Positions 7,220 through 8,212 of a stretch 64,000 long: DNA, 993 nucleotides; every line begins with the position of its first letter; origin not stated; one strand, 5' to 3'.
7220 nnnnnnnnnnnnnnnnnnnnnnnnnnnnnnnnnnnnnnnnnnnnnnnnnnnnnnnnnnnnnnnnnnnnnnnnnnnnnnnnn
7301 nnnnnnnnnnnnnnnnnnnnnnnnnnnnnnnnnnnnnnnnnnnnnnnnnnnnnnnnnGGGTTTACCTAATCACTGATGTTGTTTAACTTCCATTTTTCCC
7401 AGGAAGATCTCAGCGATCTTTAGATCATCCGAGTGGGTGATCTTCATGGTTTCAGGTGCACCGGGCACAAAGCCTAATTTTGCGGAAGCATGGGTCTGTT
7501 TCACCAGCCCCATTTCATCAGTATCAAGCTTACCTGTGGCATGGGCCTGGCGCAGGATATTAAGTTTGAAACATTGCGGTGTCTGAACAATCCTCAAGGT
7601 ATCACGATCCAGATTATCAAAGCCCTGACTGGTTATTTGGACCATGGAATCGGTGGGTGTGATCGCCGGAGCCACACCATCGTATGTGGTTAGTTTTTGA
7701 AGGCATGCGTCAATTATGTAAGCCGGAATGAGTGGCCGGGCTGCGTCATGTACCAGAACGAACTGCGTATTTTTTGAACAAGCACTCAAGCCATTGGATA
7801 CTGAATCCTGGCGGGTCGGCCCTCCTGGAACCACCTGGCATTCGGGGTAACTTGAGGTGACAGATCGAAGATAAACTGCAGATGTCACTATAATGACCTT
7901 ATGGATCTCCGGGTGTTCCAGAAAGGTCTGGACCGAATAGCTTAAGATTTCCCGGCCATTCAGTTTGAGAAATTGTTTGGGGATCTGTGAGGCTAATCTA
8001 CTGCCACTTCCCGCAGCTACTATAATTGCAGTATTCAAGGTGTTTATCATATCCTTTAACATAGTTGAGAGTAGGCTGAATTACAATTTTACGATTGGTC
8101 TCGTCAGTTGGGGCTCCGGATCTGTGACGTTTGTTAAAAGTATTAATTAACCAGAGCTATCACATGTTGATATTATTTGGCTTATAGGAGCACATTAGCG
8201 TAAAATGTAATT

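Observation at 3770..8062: Teichoic-acid-like phospho-alcohol decoration operon in a diderm: IspD/TarI-like, TagF-like, LicC-like, tandem LicD, GT42 sialyltransferase-like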

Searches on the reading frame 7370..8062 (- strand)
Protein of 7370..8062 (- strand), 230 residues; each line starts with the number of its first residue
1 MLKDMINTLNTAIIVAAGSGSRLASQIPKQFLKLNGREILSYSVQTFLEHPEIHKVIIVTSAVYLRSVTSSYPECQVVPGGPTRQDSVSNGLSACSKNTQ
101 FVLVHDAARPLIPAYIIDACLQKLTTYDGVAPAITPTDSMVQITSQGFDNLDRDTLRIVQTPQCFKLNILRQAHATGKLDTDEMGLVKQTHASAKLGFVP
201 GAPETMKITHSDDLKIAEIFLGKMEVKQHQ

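Call 3: search_protein_families(library=pfam, proteins=[window:7370-8062:-], max_evalue=0.01)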
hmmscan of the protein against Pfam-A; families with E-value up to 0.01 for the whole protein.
window:7370-8062:- (230 aa): 3 families
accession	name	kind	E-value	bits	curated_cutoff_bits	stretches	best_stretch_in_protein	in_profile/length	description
PF01128.25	IspD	-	2.5e-52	178.3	27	1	12-222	3-220/221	2-C-methyl-D-erythritol 4-phosphate cytidylyltransferase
PF12804.13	NTP_transf_3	-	3.4e-10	40.7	27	1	12-132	1-121/160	MobA-like NTP transferase domain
PF00483.29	NTP_transferase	-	0.0069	16.4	21.2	1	12-71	2-64/245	Nucleotidyl transferase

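Call 4: search_protein_families(library=ncbifam, proteins=[window:7370-8062:-], max_evalue=0.01)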
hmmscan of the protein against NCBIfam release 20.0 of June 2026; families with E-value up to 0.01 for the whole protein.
window:7370-8062:- (230 aa): 23 families
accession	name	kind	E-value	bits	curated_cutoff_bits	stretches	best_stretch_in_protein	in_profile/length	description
TIGR00453.1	ispD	equivalog_domain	8.4e-59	198.7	181.3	1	12-221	2-219/219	2-C-methyl-D-erythritol 4-phosphate cytidylyltransferase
NF001186.0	PRK00155.2-3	equivalog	1.3e-50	172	253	1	10-221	5-222/224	2-C-methyl-D-erythritol 4-phosphate cytidylyltransferase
NF006899.0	PRK09382.1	equivalog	1.3e-46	159.5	417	1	10-223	7-222/387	bifunctional 2-C-methyl-D-erythritol 4-phosphate cytidylyltransferase/2-C-methyl-D-erythritol 2,4-cyclodiphosphate synthase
NF009924.0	PRK13385.1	subfamily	2.4e-32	112.4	342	1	12-222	5-224/230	2-C-methyl-D-erythritol 4-phosphate cytidylyltransferase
NF001183.0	PRK00155.1-3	subfamily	6.8e-28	97.6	166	1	11-223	3-233/237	D-ribitol-5-phosphate cytidylyltransferase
NF041135.1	IPPtranDIPPsyn_Thcocales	equivalog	4.5e-07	29.2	580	1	11-68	2-57/419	bifunctional L-myo-inositol-1-phosphate cytidylyltransferase/CDP-L-myo-inositol myo-inositolphosphotransferase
TIGR03310.1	matur_MocA_YgfJ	equivalog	8.4e-07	29.1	186.45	1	12-122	2-113/188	molybdenum cofactor cytidylyltransferase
NF010939.0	PRK14359.1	equivalog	1.6e-06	27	592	1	12-120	5-114/430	bifunctional UDP-N-acetylglucosamine diphosphorylase/glucosamine-1-phosphate N-acetyltransferase GlmU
TIGR01173.1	glmU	equivalog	1.5e-05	24.1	366.85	1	12-121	3-114/452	bifunctional UDP-N-acetylglucosamine diphosphorylase/glucosamine-1-phosphate N-acetyltransferase GlmU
NF010933.0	PRK14353.1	equivalog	1.5e-05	23.8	505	1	10-61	6-57/453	bifunctional UDP-N-acetylglucosamine diphosphorylase/glucosamine-1-phosphate N-acetyltransferase GlmU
NF045495.1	AdoCbiPCobY_Meth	equivalog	1.7e-05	24.4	250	1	12-62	3-52/195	adenosylcobinamide-phosphate guanylyltransferase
TIGR00454.1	TIGR00454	hypoth_equivalog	2.1e-05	24.5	174.7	1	12-62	3-51/183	TIGR00454 family protein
NF010932.0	PRK14352.1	equivalog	3.9e-05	22.5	611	1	10-118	7-120/488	bifunctional UDP-N-acetylglucosamine diphosphorylase/glucosamine-1-phosphate N-acetyltransferase GlmU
NF045665.1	NTPtran_DVU1551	equivalog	5.4e-05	22.4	315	1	11-125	2-117/359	DVU_1551 family NTP transferase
NF010934.1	PRK14354.1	equivalog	0.00016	20.3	450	1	12-60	2-49/447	bifunctional UDP-N-acetylglucosamine diphosphorylase/glucosamine-1-phosphate N-acetyltransferase GlmU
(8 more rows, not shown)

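Call 7: find_encoding_contigs(protein=window:7370-8062:-, flank=10000, max_places=6)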
Protein window:7370-8062:- (230 aa): no gene with exactly this product is on record in the collection.

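Call 8: find_related_loci(query=window:7370-8062:-, collection=genome_contigs, flank=10000)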
Query window:7370-8062:- (230 aa) in genome_contigs; peptide patterns used: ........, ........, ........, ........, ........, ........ (x = any residue, [..] = any of these).
41 stretches matched a pattern, but none encodes a relative of the query by tblastn (E <= 1e-3).

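Call 24: find_homologous_proteins(query=window:7370-8062:-, max_evalue=1e-20)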
Query window:7370-8062:- (230 aa): 1772 proteins with E <= 1e-20 among 4410 candidates; the best 120 are listed.
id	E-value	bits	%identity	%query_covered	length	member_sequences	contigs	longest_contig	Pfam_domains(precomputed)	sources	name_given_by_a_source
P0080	1.5e-94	334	69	98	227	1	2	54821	PF01128.26,PF12804.14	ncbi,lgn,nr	ncbi:MAG: 2-C-methyl-D-erythritol 4-phosphate cytidylyltransferase [Candidatus Marinimicrobia bacter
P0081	2.8e-92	326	68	98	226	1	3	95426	PF01128.26,PF12804.14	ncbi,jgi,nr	ncbi:MAG: 2-C-methyl-D-erythritol 4-phosphate cytidylyltransferase [Candidatus Marinimicrobia bacter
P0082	1.6e-91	324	66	98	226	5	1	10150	PF01128.26,PF12804.14,PF02348.26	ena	-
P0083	3.8e-91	322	67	97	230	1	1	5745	PF01128.26,PF12804.14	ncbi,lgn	-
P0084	4.5e-91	322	68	96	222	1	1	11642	PF01128.26,PF12804.14,PF02348.26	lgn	-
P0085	8.5e-91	321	67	96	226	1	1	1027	PF01128.26,PF12804.14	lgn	-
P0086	2.9e-90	320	66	96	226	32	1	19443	PF01128.26,PF12804.14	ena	-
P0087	3.4e-90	319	66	96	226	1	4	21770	PF01128.26,PF12804.14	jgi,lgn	jgi:2-C-methyl-D-erythritol 4-phosphate cytidylyltransferase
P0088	5.8e-90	319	66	98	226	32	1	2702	PF01128.26,PF12804.14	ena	-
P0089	1.7e-89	317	67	96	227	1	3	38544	PF01128.26,PF12804.14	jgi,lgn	-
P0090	2.0e-89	317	66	96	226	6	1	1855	PF01128.26,PF12804.14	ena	-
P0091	3.0e-89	316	66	96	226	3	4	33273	PF01128.26,PF12804.14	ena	-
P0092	9.7e-89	315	66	98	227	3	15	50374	PF01128.26,PF12804.14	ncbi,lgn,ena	-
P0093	1.4e-88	314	66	98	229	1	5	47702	PF01128.26,PF12804.14,PF02348.26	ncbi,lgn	-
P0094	1.8e-88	314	65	98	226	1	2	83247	PF01128.26,PF12804.14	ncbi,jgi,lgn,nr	ncbi:2-C-methyl-D-erythritol 4-phosphate cytidylyltransferase [bacterium]|nr:2-C-methyl-D-erythritol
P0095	3.6e-88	313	66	96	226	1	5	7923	PF01128.26,PF12804.14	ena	-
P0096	9.0e-88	311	67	92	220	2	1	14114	PF01128.26,PF12804.14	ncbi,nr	ncbi:MAG: 2-C-methyl-D-erythritol 4-phosphate cytidylyltransferase [Candidatus Marinimicrobia bacter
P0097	1.0e-87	311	65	97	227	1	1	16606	PF01128.26,PF12804.14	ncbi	-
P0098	1.2e-87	311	67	96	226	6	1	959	PF01128.26,PF12804.14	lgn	-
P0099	2.2e-87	310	66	98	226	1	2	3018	PF01128.26,PF12804.14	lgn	-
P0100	6.7e-87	309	64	96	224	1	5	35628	PF01128.26,PF12804.14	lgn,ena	-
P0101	1.1e-86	308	64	96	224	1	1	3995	PF01128.26,PF12804.14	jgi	jgi:2-C-methyl-D-erythritol 4-phosphate cytidylyltransferase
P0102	2.4e-86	307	65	98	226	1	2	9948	PF01128.26,PF12804.14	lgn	-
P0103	1.8e-85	304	64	96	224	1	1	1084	PF01128.26,PF12804.14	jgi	-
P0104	5.0e-85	303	65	98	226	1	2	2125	PF01128.26,PF12804.14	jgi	-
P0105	7.0e-85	302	65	96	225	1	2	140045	PF01128.26,PF12804.14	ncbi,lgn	-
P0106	2.0e-84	301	63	94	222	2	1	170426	PF01128.26,PF12804.14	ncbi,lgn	-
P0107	2.1e-84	300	65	94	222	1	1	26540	PF01128.26,PF12804.14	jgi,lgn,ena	-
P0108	2.7e-84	300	63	98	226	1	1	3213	PF01128.26,PF12804.14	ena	-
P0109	9.1e-84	298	63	100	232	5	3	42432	PF01128.26,PF12804.14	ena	-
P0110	1.2e-83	298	64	96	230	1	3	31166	PF01128.26,PF12804.14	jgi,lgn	-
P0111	1.3e-83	298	63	98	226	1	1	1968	PF01128.26,PF12804.14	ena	-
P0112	1.4e-83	298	62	99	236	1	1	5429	PF01128.26,PF12804.14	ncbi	-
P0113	1.7e-83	297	64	98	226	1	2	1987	PF01128.26,PF12804.14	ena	-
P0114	2.1e-83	297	100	61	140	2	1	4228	PF01128.26,PF12804.14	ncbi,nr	ncbi:MAG: 2-C-methyl-D-erythritol 4-phosphate cytidylyltransferase, partial [Candidatus Marinimicrob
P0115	2.2e-83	297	64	96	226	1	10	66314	PF01128.26,PF12804.14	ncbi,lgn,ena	-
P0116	2.9e-83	297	64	96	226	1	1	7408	PF01128.26,PF12804.14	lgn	-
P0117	5.6e-83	296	63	96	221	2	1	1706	PF01128.26,PF12804.14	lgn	-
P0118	1.4e-82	295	60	98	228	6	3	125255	PF01128.26,PF12804.14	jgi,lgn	-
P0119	3.9e-82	293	65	96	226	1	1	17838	PF01128.26,PF12804.14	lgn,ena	-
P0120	1.1e-81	292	62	96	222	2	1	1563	PF01128.26,PF12804.14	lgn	-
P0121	4.5e-81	290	61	98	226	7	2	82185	PF01128.26,PF12804.14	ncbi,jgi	-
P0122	1.2e-80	288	63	94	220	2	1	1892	PF01128.26,PF12804.14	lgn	-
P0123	2.9e-80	287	60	94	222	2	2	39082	PF01128.26,PF12804.14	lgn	-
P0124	4.5e-80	286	61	97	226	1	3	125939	PF01128.26,PF12804.14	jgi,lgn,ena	-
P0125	1.1e-79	285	63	97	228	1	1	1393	PF01128.26,PF12804.14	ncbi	-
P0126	6.2e-79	283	60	96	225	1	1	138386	PF01128.26,PF12804.14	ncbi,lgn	-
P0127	1.5e-78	281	62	96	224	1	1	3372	PF01128.26,PF12804.14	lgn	-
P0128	8.3e-78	279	60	96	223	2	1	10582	PF01128.26,PF12804.14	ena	-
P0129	1.4e-77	278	62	92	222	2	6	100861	PF01128.26,PF12804.14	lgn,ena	-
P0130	1.5e-77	278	61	96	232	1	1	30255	PF01128.26,PF12804.14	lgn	-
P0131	8.3e-76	272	58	95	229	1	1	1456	PF01128.26,PF12804.14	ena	-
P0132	9.4e-76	272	57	96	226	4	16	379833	PF01128.26,PF12804.14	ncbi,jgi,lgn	jgi:2-C-methyl-D-erythritol 4-phosphate cytidylyltransferase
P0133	2.1e-75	271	58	94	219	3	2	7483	PF01128.26,PF12804.14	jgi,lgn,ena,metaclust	metaclust:\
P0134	4.0e-75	270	58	96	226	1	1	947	PF01128.26,PF12804.14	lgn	-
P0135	1.1e-74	269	60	94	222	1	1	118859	PF01128.26,PF12804.14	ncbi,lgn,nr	ncbi:MAG: 2-C-methyl-D-erythritol 4-phosphate cytidylyltransferase [Candidatus Marinimicrobia bacter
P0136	2.9e-74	267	59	95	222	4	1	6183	PF01128.26,PF12804.14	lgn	-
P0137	3.1e-74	267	57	97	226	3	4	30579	PF01128.26,PF12804.14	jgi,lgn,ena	-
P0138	3.6e-74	267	59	96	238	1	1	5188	PF01128.26,PF12804.14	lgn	-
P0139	6.0e-73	263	58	92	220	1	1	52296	PF01128.26,PF12804.14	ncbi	-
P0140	6.7e-73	263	62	92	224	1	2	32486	PF01128.26,PF12804.14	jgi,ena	-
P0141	7.8e-73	263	58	95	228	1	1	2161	PF01128.26,PF12804.14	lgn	-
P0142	8.2e-73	263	58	92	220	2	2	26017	PF01128.26,PF12804.14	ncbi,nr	ncbi:MAG: 2-C-methyl-D-erythritol 4-phosphate cytidylyltransferase [Candidatus Marinimicrobia bacter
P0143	3.0e-72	261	55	94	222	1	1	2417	PF01128.26,PF12804.14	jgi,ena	-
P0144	1.1e-69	252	55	97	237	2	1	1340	PF01128.26,PF12804.14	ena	-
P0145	1.2e-65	239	55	96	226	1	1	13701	PF01128.26,PF12804.14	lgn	-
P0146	7.4e-59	217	48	93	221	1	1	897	PF00483.30,PF01128.26,PF12804.14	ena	-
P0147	1.7e-56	209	50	90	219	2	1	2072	PF01128.26,PF12804.14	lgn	-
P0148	5.8e-55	204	49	90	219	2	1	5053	PF01128.26,PF12804.14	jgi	jgi:2-C-methyl-D-erythritol 4-phosphate cytidylyltransferase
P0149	2.0e-54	203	45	93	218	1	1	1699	PF01128.26,PF12804.14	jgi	-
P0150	2.9e-54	202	45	90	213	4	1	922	PF01128.26,PF12804.14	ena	-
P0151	4.0e-54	202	46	93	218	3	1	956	PF01128.26,PF12804.14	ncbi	-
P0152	9.3e-54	200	48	90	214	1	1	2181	PF01128.26,PF12804.14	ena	-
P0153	1.3e-52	197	44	93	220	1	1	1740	PF01128.26,PF12804.14,PF02348.26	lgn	-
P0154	3.2e-52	195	46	90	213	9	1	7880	PF01128.26,PF12804.14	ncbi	-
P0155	1.4e-51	193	44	93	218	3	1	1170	PF01128.26,PF12804.14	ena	-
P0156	2.9e-51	192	48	90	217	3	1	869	PF01128.26,PF12804.14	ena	-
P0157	3.3e-51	192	46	90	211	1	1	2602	PF01128.26,PF12804.14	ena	-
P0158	8.2e-51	191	44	96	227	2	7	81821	PF01128.26,PF12804.14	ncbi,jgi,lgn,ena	-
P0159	5.8e-50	188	46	90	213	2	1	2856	PF01128.26,PF12804.14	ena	-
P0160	5.8e-50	188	45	90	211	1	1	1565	PF01128.26,PF12804.14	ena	-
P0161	1.1e-49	187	46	90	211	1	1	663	PF01128.26,PF12804.14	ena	-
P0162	2.0e-49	186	44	95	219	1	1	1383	PF01128.26,PF12804.14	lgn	-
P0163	3.1e-49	186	46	90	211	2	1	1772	PF01128.26,PF12804.14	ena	-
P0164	5.6e-49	185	43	92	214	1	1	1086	PF01128.26,PF12804.14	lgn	-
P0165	6.1e-49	185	45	90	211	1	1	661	PF01128.26,PF12804.14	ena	-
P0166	6.6e-49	184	45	91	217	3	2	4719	PF01128.26,PF12804.14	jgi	-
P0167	6.8e-49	184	46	93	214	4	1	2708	PF01128.26,PF12804.14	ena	-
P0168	6.8e-49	184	44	90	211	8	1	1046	PF01128.26,PF12804.14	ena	-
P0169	9.1e-49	184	47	90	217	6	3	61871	PF01128.26,PF12804.14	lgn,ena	-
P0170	1.6e-48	183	44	90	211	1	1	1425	PF01128.26,PF12804.14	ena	-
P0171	3.3e-48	182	47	90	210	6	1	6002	PF01128.26,PF12804.14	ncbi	-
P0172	3.6e-48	182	45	90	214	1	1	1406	PF01128.26,PF12804.14,PF02348.26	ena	-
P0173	4.4e-48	182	39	93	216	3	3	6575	PF01128.26,PF12804.14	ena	-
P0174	1.0e-47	181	45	90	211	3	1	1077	PF01128.26,PF12804.14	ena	-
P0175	2.1e-47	180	45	87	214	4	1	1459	PF01128.26,PF12804.14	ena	-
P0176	4.1e-47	179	44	93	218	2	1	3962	PF01128.26,PF12804.14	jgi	-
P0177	1.6e-46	177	45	84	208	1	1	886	PF01128.26,PF12804.14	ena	-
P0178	1.2e-45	174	43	93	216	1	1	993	PF01128.26,PF12804.14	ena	-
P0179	1.4e-45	174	44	91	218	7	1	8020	PF01128.26,PF12804.14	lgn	-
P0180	3.5e-45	172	42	94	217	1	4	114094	PF01128.26,PF12804.14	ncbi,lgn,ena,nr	ncbi:MAG: 2-C-methyl-D-erythritol 4-phosphate cytidylyltransferase [Candidatus Marinimicrobia bacter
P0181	3.6e-45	172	42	93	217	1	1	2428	PF01128.26,PF12804.14,PF02348.26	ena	-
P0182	9.5e-45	171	43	91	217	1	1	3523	PF01128.26,PF12804.14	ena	-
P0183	1.0e-44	171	51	70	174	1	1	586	PF01128.26,PF12804.14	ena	-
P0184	7.9e-44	168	41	93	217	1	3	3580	PF01128.26,PF12804.14,PF02348.26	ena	-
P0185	1.5e-43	167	49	70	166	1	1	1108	PF01128.26,PF12804.14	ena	-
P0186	2.0e-43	167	41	91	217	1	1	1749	PF01128.26,PF12804.14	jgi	-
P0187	2.7e-43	166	41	93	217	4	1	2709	PF01128.26,PF12804.14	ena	-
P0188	3.4e-41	159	41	91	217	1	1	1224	PF01128.26,PF12804.14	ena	-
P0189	1.3e-38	151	49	69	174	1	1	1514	PF01128.26,PF12804.14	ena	-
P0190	2.0e-38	150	41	92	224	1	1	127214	PF01128.26,PF12804.14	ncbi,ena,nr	ncbi:MAG TPA: 2-C-methyl-D-erythritol 4-phosphate cytidylyltransferase [Jatrophihabitans sp.]|nr:2-C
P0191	2.2e-37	147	42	89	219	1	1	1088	PF01128.26,PF12804.14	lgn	-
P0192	2.5e-37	147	41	92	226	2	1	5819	PF01128.26,PF12804.14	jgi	jgi:2-C-methyl-D-erythritol 4-phosphate cytidylyltransferase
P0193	3.8e-37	146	47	70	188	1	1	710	PF00483.30,PF01128.26,PF12804.14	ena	-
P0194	4.1e-37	146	40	92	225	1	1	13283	PF01128.26,PF12804.14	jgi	jgi:2-C-methyl-D-erythritol 4-phosphate cytidylyltransferase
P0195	1.2e-36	144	41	91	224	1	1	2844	PF01128.26,PF12804.14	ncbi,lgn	-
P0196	1.2e-36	144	42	90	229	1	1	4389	PF01128.26,PF12804.14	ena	-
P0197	1.3e-36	144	39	93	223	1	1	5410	PF01128.26,PF12804.14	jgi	jgi:2-C-methyl-D-erythritol 4-phosphate cytidylyltransferase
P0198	2.2e-36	144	39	93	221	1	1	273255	PF01128.26,PF12804.14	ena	-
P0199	2.4e-36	143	41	92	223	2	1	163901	PF01128.26,PF12804.14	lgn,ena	-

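Call 25: find_encoding_contigs(protein=P0180, flank=8000, max_places=2)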
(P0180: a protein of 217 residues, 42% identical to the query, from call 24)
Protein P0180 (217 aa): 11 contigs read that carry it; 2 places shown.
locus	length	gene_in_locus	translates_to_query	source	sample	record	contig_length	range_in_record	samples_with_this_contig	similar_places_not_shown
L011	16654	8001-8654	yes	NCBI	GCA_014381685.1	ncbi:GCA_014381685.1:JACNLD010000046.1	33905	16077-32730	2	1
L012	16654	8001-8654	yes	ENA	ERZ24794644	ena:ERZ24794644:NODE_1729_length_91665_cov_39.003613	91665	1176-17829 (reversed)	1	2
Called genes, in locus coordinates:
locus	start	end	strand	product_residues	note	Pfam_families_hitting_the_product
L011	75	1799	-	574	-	PF00351:Biopterin_H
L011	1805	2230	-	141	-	-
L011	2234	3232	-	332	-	PF12127:FloA, PF02403:Seryl_tRNA_N (faint)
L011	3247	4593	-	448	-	PF01972:SDH_protease (weak), PF25145:NfeD1b_N, PF24961:NfeD_membrane, PF01957:NfeD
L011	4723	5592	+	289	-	PF03279:Lip_A_acyltrans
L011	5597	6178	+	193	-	PF01300:Sua5_yciO_yrdC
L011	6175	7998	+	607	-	PF00664:ABC_membrane, PF00005:ABC_tran, PF02463:SMC_N (weak)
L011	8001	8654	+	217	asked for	PF01128:IspD, PF12804:NTP_transf_3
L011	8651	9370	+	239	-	-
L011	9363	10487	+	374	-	PF00534:Glycos_transf_1, PF13692:Glyco_trans_1_4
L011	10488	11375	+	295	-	PF13524:Glyco_trans_1_2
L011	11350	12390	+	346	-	PF02350:Epimerase_2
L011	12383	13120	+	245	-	PF00535:Glycos_transf_2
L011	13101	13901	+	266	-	PF00535:Glycos_transf_2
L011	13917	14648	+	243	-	PF13578:Methyltransf_24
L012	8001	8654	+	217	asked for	PF01128:IspD, PF12804:NTP_transf_3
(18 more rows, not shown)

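Call 26: find_encoding_contigs(protein=P0158, flank=8000, max_places=2)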
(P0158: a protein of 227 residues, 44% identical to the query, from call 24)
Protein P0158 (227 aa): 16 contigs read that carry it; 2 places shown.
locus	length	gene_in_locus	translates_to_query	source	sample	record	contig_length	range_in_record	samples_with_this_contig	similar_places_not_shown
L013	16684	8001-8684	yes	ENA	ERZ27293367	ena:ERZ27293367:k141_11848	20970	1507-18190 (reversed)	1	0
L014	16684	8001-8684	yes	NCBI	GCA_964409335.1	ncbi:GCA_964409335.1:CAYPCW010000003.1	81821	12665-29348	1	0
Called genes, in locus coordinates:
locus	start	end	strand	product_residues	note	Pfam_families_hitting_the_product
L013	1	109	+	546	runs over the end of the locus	PF01773:Nucleos_tra2_N, PF07670:Gate, PF07662:Nucleos_tra2_C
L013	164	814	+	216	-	PF00406:ADK, PF13207:AAA_17, PF05191:ADK_lid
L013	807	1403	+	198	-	PF01121:CoaE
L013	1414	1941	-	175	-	-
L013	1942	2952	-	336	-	PF12127:FloA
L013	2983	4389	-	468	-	PF01972:SDH_protease (weak), PF25145:NfeD1b_N, PF24961:NfeD_membrane, PF01957:NfeD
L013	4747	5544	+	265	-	PF03279:Lip_A_acyltrans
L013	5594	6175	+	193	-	PF01300:Sua5_yciO_yrdC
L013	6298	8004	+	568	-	PF00664:ABC_membrane, PF00005:ABC_tran, PF02463:SMC_N (weak)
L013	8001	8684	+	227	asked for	PF01128:IspD, PF12804:NTP_transf_3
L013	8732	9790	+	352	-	PF20471:DUF6716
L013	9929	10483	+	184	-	PF00777:Glyco_transf_29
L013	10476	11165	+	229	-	PF02348:CTP_transf_3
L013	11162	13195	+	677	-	PF00884:Sulfatase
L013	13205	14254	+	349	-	PF03102:NeuB, PF08666:SAF (weak)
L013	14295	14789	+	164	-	PF08282:Hydrolase_3 (faint), PF13419:HAD_2 (weak), PF00702:Hydrolase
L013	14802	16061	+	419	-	PF04413:Glycos_transf_N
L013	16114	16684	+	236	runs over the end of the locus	PF11306:DUF3108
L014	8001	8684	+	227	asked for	PF01128:IspD, PF12804:NTP_transf_3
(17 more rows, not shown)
